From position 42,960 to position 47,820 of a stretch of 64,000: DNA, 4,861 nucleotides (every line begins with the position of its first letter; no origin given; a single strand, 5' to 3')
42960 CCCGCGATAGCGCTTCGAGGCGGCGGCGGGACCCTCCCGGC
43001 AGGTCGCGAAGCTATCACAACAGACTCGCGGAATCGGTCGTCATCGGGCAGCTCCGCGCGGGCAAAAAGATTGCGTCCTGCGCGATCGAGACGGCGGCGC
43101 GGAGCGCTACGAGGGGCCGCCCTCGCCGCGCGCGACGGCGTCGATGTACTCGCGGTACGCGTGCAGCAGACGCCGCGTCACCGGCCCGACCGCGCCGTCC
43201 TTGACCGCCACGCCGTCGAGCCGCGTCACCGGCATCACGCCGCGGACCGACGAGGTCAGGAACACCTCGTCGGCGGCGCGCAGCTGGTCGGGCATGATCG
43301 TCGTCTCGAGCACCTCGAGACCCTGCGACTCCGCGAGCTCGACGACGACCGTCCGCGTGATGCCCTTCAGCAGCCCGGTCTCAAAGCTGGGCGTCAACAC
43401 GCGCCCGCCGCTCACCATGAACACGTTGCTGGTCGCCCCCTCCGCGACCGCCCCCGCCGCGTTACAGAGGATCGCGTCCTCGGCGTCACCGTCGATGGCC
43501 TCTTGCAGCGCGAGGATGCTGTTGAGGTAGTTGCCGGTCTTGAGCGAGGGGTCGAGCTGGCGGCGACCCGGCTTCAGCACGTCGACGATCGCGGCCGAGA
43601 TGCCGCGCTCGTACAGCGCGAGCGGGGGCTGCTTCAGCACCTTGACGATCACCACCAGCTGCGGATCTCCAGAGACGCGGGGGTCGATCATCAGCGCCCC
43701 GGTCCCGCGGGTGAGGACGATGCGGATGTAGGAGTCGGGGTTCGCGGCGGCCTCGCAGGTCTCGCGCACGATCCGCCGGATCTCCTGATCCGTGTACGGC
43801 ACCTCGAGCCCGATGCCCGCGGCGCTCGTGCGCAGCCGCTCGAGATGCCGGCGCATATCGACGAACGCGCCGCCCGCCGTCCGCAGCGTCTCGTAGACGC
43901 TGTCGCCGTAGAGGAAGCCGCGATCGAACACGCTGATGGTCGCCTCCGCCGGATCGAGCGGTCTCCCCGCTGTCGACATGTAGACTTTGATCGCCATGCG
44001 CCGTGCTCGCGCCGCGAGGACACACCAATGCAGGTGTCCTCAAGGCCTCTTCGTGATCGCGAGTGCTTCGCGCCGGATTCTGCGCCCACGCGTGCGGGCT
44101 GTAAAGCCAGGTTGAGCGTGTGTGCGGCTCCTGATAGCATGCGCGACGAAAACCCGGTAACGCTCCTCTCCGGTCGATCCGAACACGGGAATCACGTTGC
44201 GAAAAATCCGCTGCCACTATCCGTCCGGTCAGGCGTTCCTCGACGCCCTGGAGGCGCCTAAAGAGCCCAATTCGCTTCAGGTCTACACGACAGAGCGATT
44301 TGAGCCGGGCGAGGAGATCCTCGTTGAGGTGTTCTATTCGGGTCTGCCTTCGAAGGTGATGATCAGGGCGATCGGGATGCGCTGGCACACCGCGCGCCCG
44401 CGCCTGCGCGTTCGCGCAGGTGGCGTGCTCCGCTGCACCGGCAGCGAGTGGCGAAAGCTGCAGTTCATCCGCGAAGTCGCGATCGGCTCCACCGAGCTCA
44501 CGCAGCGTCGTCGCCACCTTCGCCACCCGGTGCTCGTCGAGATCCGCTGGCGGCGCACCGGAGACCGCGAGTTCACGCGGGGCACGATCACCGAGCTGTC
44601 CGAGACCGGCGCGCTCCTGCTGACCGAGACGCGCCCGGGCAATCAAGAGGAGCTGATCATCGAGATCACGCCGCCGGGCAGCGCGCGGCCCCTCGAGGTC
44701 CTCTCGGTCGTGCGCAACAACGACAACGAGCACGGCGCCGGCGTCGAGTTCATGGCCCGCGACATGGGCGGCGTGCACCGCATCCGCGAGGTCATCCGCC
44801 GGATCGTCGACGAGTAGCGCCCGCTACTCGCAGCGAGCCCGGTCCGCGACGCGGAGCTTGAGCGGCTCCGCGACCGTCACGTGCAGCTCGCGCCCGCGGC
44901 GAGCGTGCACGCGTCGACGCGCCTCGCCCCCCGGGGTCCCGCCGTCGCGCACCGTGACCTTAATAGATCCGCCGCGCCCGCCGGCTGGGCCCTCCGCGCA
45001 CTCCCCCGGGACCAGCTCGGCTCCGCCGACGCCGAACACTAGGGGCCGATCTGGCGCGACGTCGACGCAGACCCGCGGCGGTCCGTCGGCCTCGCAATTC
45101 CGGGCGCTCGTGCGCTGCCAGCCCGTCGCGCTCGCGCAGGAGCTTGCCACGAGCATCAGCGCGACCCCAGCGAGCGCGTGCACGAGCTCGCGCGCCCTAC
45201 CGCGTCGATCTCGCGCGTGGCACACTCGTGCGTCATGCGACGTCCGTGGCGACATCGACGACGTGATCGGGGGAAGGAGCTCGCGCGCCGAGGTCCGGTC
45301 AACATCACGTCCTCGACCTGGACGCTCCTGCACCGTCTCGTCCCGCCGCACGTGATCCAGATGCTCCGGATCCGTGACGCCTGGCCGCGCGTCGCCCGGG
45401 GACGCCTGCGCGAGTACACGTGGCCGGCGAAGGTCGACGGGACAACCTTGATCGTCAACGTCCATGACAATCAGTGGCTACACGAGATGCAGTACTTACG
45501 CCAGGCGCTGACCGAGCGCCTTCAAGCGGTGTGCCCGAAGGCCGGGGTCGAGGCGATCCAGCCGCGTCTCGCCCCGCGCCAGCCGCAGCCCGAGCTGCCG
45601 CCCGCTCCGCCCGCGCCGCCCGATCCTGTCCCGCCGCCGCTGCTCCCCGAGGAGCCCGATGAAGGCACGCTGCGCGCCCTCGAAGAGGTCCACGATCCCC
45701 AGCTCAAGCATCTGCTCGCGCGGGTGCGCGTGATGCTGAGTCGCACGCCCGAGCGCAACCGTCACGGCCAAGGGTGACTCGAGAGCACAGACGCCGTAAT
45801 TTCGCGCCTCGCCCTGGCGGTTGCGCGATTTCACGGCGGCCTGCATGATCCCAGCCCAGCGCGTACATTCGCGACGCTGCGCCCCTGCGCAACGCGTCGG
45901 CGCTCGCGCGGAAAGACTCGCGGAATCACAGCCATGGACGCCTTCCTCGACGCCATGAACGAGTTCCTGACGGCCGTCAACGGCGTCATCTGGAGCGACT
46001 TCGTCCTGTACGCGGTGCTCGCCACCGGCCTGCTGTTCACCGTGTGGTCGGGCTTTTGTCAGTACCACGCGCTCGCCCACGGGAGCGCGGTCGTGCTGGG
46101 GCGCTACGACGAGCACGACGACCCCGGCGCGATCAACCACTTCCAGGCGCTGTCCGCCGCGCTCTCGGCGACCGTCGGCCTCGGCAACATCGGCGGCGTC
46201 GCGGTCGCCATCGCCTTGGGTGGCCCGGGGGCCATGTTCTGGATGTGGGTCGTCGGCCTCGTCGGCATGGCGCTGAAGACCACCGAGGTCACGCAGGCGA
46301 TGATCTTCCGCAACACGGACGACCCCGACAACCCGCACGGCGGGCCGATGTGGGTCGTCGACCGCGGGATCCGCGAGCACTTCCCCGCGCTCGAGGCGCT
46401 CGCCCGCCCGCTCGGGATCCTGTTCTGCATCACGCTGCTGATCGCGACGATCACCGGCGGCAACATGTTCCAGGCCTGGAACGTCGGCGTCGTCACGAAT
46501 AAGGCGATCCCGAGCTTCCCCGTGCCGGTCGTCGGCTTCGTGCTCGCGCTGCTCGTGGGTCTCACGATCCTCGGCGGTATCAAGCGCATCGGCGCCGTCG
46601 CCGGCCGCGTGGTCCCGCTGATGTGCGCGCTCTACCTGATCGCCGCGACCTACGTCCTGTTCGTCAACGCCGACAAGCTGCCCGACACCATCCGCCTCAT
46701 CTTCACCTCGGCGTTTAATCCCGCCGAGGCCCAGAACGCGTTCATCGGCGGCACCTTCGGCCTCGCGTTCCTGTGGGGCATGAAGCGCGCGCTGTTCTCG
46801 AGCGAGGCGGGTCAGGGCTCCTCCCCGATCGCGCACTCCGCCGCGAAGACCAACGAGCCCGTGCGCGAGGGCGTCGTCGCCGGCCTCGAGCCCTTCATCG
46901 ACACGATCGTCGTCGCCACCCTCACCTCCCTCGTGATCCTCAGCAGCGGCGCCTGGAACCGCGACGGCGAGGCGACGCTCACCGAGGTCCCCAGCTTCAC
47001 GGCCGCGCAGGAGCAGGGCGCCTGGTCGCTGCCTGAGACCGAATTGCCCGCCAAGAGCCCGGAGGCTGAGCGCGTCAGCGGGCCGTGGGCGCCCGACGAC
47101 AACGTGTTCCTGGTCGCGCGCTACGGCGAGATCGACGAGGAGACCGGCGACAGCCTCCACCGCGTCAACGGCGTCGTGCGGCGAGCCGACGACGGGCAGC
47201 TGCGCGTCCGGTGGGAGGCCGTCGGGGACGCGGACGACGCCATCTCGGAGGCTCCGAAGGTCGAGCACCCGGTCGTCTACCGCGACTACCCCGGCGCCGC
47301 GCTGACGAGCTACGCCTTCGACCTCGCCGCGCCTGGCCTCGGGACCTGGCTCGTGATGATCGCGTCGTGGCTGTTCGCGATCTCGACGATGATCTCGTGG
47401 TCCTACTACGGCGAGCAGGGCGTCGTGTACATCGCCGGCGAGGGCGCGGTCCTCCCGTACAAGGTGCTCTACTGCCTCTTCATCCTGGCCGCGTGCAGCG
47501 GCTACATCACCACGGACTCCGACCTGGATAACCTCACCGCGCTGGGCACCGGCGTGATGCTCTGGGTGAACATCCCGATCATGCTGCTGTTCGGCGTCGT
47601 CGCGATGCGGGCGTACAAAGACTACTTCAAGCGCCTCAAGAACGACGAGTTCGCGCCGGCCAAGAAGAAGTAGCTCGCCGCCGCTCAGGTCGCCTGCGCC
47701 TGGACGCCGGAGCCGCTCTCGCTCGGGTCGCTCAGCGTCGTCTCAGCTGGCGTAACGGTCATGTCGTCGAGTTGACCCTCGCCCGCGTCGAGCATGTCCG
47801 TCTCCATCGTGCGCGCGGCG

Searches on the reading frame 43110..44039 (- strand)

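Call 92: search_protein_families(library=pfam, proteins=[window:43110-44039:-], max_evalue=0.00001)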
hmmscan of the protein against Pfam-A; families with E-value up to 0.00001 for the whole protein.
window:43110-44039:- (310 aa): 1 family
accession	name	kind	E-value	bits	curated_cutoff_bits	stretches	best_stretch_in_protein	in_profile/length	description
PF01063.24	Aminotran_4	-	2.2e-59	201.4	28.5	1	48-273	2-222/223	Amino-transferase class IV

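Call 93: search_protein_families(library=padloc, proteins=[window:43110-44039:-], max_evalue=0.00001)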
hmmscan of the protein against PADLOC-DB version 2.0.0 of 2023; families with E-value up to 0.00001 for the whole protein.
window:43110-44039:- (310 aa): 0 families

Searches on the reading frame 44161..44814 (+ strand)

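Call 92: search_protein_families(library=pfam, proteins=[window:44161-44814:+], max_evalue=0.00001)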
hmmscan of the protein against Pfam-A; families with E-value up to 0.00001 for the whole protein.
window:44161-44814:+ (218 aa): 1 family
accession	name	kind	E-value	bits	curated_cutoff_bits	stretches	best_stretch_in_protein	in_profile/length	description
PF07238.19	PilZ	-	3.1e-08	34.3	22.5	1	115-210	1-98/102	PilZ domain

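Call 93: search_protein_families(library=padloc, proteins=[window:44161-44814:+], max_evalue=0.00001)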
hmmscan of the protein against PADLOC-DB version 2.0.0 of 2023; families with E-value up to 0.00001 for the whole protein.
window:44161-44814:+ (218 aa): 0 families

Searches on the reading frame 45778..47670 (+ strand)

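Call 92: search_protein_families(library=pfam, proteins=[window:45778-47670:+], max_evalue=0.00001)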
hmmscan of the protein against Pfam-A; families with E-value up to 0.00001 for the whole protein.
window:45778-47670:+ (631 aa): 1 family
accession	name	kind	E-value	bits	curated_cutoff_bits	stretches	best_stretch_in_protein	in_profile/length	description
PF01235.23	Na_Ala_symp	-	2.4e-111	373.2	24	1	112-624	6-387/392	Sodium:alanine symporter family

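Call 93: search_protein_families(library=padloc, proteins=[window:45778-47670:+], max_evalue=0.00001)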
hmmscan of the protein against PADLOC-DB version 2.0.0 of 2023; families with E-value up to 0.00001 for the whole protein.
window:45778-47670:+ (631 aa): 0 families
